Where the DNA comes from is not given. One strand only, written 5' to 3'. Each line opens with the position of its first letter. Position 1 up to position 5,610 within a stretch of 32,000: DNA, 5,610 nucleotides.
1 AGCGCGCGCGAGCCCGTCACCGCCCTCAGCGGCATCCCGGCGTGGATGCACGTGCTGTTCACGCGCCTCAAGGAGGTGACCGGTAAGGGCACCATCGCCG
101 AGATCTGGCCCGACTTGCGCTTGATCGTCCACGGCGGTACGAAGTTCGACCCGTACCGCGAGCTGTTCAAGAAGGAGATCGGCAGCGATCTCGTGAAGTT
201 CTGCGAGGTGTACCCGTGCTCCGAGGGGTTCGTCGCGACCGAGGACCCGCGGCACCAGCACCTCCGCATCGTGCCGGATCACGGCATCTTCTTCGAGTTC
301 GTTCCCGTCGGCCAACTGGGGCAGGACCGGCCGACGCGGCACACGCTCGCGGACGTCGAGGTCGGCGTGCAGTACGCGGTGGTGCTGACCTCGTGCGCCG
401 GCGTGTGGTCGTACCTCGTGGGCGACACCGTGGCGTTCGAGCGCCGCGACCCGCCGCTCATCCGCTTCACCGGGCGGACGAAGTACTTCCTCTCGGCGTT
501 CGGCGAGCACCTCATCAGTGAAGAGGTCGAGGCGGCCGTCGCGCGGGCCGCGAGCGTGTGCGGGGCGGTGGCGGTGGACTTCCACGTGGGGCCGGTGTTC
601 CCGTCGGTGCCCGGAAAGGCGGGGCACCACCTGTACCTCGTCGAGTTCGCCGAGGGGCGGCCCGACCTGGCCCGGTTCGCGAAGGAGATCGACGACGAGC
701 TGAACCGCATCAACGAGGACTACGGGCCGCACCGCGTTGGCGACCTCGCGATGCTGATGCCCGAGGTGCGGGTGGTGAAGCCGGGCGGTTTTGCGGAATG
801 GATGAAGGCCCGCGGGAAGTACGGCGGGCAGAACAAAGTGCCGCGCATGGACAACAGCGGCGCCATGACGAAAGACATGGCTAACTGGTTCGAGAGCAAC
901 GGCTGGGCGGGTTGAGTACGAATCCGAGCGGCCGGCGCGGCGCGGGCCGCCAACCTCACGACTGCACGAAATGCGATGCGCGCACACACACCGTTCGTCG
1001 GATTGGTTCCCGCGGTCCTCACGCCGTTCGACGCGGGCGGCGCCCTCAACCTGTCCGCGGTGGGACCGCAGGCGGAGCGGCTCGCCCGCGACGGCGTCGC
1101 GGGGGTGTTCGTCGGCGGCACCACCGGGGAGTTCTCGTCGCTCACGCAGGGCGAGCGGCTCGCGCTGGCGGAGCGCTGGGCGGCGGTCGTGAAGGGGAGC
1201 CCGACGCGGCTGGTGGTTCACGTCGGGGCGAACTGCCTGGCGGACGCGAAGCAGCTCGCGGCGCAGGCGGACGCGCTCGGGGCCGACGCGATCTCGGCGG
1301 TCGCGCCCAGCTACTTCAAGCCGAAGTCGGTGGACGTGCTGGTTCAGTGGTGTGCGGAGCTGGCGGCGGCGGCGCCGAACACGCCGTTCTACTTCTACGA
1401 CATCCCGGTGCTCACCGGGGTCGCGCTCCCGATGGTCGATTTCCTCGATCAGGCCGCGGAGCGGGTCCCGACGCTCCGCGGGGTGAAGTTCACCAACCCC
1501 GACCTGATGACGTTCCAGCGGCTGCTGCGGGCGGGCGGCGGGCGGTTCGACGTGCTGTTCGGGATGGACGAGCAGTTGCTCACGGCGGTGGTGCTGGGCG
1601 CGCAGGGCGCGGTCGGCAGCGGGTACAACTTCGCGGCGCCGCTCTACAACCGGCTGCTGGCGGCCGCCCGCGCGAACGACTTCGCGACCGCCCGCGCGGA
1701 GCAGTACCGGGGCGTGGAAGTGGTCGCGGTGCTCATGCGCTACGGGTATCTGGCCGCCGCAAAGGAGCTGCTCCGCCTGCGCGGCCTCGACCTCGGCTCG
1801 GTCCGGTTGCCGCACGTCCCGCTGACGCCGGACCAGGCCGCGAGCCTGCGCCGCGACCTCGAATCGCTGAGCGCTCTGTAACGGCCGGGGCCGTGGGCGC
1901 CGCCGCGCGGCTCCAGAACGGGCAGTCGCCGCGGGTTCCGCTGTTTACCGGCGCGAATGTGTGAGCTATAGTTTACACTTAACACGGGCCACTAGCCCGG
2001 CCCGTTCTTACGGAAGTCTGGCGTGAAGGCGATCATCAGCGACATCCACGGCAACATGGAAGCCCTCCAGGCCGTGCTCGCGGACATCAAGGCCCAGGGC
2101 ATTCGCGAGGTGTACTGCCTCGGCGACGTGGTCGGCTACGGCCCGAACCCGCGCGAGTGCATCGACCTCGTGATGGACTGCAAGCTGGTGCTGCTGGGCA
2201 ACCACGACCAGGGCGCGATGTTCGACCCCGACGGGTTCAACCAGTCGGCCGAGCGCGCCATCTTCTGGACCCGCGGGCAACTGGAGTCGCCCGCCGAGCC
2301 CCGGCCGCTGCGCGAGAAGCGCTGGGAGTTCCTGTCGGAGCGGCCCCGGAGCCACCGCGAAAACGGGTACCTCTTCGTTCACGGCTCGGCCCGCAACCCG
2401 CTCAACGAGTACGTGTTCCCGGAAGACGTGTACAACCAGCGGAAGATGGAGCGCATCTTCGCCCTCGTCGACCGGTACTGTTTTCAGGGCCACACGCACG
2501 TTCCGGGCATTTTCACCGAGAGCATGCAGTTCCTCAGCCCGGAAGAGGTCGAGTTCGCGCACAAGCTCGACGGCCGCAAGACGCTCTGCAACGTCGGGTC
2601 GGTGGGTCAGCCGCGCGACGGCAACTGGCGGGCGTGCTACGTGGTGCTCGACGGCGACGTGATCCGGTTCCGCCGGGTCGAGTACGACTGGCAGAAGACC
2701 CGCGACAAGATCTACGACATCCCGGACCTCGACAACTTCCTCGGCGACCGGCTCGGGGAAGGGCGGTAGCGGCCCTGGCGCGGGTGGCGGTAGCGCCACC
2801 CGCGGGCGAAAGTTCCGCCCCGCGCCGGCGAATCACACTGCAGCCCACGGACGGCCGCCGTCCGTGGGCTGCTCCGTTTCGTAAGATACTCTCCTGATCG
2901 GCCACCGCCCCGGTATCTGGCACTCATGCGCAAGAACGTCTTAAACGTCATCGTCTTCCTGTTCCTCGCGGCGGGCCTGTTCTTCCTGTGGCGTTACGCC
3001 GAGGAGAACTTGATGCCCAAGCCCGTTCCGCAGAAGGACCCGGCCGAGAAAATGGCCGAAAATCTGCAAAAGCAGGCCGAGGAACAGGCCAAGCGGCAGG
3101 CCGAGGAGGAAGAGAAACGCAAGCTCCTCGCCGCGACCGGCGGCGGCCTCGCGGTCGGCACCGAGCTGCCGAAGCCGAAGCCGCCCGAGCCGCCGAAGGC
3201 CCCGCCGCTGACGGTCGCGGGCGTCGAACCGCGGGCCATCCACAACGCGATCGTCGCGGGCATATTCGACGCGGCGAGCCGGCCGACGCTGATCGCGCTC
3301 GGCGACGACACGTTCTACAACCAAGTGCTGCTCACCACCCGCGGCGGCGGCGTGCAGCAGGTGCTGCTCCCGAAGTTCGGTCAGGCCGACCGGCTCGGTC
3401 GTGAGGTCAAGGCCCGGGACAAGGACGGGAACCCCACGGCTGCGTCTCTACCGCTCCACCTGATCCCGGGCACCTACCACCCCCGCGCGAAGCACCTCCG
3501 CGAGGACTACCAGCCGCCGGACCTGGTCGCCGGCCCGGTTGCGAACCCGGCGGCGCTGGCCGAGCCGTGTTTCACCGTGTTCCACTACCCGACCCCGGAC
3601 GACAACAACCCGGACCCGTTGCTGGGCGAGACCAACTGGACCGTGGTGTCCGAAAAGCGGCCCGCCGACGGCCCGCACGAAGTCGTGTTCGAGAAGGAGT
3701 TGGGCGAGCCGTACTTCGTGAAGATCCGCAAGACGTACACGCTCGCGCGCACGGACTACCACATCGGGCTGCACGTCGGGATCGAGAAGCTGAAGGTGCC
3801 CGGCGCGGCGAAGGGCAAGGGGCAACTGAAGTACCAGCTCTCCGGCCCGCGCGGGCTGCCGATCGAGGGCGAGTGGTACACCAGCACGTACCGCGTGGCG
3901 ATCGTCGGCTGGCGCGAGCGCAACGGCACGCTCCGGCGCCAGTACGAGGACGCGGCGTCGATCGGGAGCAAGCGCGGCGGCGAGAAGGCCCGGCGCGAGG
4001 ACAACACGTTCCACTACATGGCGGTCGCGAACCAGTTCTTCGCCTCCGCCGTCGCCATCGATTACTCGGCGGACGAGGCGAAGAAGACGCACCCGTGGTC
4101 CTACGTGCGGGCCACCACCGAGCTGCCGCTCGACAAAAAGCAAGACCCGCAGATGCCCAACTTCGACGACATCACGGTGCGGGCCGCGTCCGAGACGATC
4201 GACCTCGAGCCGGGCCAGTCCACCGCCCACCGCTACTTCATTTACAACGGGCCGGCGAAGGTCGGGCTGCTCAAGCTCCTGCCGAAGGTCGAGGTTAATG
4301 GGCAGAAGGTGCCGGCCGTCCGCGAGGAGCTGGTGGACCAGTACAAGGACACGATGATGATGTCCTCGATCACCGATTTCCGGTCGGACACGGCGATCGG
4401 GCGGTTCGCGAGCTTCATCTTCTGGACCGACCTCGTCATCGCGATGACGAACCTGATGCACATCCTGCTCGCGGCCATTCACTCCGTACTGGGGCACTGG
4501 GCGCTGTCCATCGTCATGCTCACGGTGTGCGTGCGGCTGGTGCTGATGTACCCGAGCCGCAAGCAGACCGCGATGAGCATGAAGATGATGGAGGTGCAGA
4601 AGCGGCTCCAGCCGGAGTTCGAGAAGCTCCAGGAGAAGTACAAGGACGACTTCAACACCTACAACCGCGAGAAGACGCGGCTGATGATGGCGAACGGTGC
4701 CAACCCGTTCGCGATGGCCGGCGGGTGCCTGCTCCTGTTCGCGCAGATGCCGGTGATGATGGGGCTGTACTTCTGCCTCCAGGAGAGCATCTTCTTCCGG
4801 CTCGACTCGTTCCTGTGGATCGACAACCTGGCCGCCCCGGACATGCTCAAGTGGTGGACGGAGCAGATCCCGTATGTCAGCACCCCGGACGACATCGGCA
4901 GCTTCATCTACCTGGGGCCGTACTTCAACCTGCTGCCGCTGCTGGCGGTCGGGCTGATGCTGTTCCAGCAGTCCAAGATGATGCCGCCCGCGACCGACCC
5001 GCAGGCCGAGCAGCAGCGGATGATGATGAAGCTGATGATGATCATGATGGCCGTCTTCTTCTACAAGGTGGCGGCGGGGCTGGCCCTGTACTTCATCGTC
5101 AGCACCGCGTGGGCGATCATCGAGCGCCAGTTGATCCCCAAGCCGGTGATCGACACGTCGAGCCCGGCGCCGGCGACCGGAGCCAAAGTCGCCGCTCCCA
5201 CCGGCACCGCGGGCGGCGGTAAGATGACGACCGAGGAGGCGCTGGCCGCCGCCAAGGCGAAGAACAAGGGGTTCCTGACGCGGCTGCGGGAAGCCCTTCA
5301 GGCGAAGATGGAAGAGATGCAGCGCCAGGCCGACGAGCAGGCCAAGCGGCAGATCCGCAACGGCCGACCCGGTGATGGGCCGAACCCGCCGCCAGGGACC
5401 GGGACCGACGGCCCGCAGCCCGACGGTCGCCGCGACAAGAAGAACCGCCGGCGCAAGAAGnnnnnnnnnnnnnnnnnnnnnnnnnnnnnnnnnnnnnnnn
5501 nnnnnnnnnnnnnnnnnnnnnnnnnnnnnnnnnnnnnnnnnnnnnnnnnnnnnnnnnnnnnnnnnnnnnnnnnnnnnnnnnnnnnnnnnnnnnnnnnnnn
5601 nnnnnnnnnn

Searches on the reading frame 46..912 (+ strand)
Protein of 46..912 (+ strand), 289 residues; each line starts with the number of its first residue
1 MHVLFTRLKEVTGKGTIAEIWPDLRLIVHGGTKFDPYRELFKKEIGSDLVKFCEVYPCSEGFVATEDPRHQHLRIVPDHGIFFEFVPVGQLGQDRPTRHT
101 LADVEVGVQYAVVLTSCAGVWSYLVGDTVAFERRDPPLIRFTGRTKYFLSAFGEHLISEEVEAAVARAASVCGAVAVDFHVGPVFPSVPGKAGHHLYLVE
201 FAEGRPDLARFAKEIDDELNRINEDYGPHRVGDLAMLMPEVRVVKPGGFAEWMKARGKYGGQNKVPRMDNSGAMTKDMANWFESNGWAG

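Call 95: search_protein_families(library=pfam, proteins=[window:46-912:+], max_evalue=0.001)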
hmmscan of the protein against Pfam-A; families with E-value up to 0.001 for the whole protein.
window:46-912:+ (289 aa): 2 families
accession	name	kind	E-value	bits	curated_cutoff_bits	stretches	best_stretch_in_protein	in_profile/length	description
PF23572.1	GH3_C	-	1.2e-18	68.3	23.6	1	159-271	1-117/119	GH3 family C-terminal domain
PF23571.1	GH3_M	-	2.9e-14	53.4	23.6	1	78-144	5-75/75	GH3 family central domain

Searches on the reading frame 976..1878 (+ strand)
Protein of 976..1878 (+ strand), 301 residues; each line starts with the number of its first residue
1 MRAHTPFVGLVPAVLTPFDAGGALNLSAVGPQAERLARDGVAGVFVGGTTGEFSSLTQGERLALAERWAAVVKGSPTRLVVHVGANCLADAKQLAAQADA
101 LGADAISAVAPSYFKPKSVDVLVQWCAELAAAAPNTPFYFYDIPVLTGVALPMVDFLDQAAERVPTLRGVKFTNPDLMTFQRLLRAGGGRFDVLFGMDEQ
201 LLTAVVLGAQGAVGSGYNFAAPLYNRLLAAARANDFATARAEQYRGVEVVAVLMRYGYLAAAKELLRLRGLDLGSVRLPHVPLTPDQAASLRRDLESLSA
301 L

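Call 95: search_protein_families(library=pfam, proteins=[window:976-1878:+], max_evalue=0.001)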
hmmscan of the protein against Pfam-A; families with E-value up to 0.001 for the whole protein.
window:976-1878:+ (301 aa): 1 family
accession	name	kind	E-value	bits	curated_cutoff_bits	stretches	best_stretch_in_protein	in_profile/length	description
PF00701.28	DHDPS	-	3.8e-48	164.1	22.1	1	7-296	2-287/289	Dihydrodipicolinate synthetase family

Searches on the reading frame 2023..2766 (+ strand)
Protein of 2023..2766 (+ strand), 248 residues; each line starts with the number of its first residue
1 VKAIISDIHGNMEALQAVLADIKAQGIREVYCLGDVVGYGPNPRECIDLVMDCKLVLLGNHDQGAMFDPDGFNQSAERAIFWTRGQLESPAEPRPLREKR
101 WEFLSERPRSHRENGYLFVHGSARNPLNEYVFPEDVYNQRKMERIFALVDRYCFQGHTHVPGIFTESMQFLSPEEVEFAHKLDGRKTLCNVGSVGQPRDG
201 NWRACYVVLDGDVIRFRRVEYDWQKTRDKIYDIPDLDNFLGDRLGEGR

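Call 95: search_protein_families(library=pfam, proteins=[window:2023-2766:+], max_evalue=0.001)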
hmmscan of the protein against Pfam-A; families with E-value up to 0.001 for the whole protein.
window:2023-2766:+ (248 aa): 2 families
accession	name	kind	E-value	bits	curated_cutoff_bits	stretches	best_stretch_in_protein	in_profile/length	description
PF12850.12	Metallophos_2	-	2.7e-14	53.9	27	1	3-210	4-150/154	Calcineurin-like phosphoesterase superfamily domain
PF00149.33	Metallophos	-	3.6e-12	47.6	21.5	1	3-161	4-191/191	Calcineurin-like phosphoesterase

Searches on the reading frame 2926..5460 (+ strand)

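Call 95: search_protein_families(library=pfam, proteins=[window:2926-5460:+], max_evalue=0.001)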
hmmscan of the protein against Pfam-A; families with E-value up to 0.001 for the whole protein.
window:2926-5460:+ (845 aa): 2 families
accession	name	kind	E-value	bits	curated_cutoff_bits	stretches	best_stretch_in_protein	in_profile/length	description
PF02096.25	60KD_IMP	-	1.7e-36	126.1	35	1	525-737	1-161/163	60Kd inner membrane protein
PF14849.12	YidC_periplas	-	8.6e-08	32.9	24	1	229-453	63-262/283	YidC periplasmic domain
